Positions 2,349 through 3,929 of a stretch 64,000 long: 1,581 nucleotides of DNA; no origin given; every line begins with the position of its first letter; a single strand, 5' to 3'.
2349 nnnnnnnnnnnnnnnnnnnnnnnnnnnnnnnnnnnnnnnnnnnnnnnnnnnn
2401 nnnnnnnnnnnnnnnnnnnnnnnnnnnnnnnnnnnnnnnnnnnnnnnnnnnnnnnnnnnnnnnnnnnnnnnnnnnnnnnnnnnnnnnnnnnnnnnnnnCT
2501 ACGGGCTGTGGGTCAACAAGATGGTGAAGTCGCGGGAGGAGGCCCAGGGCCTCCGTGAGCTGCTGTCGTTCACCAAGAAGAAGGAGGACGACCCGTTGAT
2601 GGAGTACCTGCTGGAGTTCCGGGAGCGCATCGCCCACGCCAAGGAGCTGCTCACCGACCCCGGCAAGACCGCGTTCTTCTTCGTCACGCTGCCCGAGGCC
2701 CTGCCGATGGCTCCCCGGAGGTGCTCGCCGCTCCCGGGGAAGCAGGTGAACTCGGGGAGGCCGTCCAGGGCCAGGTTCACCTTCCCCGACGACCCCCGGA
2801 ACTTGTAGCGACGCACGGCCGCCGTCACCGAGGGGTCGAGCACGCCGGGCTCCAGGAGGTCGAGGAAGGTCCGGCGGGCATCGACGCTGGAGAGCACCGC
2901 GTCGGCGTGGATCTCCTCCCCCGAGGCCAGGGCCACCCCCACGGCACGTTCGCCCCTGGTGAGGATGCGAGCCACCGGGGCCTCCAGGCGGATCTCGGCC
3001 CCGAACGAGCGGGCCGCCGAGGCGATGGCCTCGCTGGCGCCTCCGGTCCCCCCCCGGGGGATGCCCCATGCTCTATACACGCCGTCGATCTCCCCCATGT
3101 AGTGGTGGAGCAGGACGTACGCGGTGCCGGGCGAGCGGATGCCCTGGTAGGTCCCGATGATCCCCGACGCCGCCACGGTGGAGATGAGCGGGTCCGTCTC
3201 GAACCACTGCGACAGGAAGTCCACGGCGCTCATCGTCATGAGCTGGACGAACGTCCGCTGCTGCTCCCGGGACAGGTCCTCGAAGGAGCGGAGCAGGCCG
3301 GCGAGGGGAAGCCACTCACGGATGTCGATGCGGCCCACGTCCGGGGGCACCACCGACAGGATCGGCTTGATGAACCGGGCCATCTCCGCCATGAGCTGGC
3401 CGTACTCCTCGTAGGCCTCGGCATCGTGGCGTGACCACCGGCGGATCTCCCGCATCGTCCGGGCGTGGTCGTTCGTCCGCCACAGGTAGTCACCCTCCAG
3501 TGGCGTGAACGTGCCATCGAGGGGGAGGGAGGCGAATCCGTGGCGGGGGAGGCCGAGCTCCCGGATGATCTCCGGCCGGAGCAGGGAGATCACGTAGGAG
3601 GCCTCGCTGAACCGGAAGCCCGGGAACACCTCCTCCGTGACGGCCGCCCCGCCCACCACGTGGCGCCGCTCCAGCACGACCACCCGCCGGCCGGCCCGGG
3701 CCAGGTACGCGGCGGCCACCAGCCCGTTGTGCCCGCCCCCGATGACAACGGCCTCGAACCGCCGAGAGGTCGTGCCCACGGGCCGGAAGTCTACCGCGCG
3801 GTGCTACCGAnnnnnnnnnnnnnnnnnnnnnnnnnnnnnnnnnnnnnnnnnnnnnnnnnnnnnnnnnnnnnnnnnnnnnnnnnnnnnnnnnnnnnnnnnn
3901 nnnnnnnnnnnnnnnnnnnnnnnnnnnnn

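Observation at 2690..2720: Two convergent genes both lose their C-terminal domains at the same nucleotide (~2706): deletion scar or chimeric junction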

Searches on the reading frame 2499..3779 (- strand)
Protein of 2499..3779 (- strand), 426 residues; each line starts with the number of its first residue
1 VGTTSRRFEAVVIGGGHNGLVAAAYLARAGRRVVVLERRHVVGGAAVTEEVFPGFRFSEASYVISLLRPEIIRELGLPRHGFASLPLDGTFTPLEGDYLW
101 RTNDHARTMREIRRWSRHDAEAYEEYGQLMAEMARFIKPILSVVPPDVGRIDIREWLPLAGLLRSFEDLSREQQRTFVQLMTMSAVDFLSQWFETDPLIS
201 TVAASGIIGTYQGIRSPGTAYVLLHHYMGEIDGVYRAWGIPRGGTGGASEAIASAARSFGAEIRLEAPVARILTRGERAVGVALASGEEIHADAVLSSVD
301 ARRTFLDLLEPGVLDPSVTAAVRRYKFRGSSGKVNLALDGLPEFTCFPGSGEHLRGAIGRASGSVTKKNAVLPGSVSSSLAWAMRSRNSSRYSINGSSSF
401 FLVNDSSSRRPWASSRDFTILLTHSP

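Call 3: search_protein_families(library=pfam, proteins=[window:2499-3779:-], max_evalue=0.01)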
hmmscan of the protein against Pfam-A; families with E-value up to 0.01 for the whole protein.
window:2499-3779:- (426 aa): 11 families
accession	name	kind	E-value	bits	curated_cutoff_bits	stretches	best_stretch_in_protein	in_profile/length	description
PF01593.30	Amino_oxidase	-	4.2e-19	69.6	19.8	1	19-341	3-294/443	Flavin containing amine oxidoreductase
PF13450.12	NAD_binding_8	-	2.3e-12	47.4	21.9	1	12-58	1-46/68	NAD(P)-binding Rossmann-like domain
PF12831.13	FAD_oxidored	-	4.5e-09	36.5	27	1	11-77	3-70/416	FAD dependent oxidoreductase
PF01266.30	DAO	-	5.1e-09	36.6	27.9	1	10-302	2-205/353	FAD dependent oxidoreductase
PF07992.20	Pyr_redox_2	-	1.5e-07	31.6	26.1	1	10-53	3-47/291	Pyridine nucleotide-disulphide oxidoreductase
PF00890.30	FAD_binding_2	-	4.5e-05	23.3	20.4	1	10-47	2-39/414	FAD binding domain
PF01946.23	Thi4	-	7.7e-05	22.5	26.2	1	10-46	20-57/235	Thi4 family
PF03486.20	HI0933_like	-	0.00014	21.9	50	1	9-43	2-36/244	HI0933-like protein Rossmann domain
PF01494.25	FAD_binding_3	-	0.00026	20.8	22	1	9-40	3-34/349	FAD binding domain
PF00070.33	Pyr_redox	-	0.00049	21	22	1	10-43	2-35/82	Pyridine nucleotide-disulphide oxidoreductase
PF01134.28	GIDA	-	0.0042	16.6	22.1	1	11-36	3-28/391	Glucose inhibited division protein A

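Call 4: search_protein_families(library=ncbifam, proteins=[window:2499-3779:-], max_evalue=0.01)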
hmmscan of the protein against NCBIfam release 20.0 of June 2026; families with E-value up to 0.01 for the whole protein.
window:2499-3779:- (426 aa): 81 families (the best 25 are shown)
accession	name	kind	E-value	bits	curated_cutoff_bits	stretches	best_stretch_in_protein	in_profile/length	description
NF045689.1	BCarotKetCrtO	equivalog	1.3e-46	159.3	1000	1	7-361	3-364/563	beta-carotene ketolase CrtO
TIGR02734.1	crtI_fam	subfamily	1.1e-19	70.5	238.1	1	10-311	1-283/504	phytoene desaturase family protein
TIGR02730.1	carot_isom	equivalog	1.5e-16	60.3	586.9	2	238-316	221-299/493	carotenoid isomerase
NF045637.1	carotdesatCrtDProt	equivalog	3.8e-15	55.4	580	2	222-325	202-296/485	1-hydroxycarotenoid 3,4-desaturase CrtD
NF058655.1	CrtID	equivalog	6.2e-13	48.4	640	2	11-57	2-47/478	bifunctional phytoene desaturase/3,4-desaturase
NF005560.0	PRK07233.1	equivalog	6e-12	45.1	252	2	11-48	4-41/435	hypothetical protein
NF005547.0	PRK07208.1-3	equivalog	2.6e-10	39.7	380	2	9-50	6-47/465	hypothetical protein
NF005548.0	PRK07208.1-4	equivalog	2.5e-09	36.3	389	1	9-57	5-52/488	hypothetical protein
NF003585.0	PRK05249.1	equivalog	6.4e-09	34.9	465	1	5-53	4-52/464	Si-specific NAD(P)(+) transhydrogenase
NF053676.1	4oxCHCAChcC1Cy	equivalog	1.4e-07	30.4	1000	1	8-46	2-40/528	4-oxocyclohexanecarboxylate 2-dehydrogenase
TIGR03467.1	HpnE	equivalog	5.1e-07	29.4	283.05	1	11-47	2-38/430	hydroxysqualene dehydroxylase HpnE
TIGR03315.1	Se_ygfK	equivalog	5.5e-07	27.4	835.3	1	7-60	537-588/1012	putative selenate reductase subunit YgfK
NF005545.0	PRK07208.1-1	equivalog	9.5e-07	27.5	451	1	4-58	4-58/504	hypothetical protein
TIGR02733.1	desat_CrtD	equivalog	1.5e-06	27.2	549.7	1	10-48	4-42/492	C-3',4' desaturase CrtD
NF006130.0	PRK08274.1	equivalog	3.7e-06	26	369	1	6-44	4-44/467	FAD-dependent tricarballylate dehydrogenase TcuA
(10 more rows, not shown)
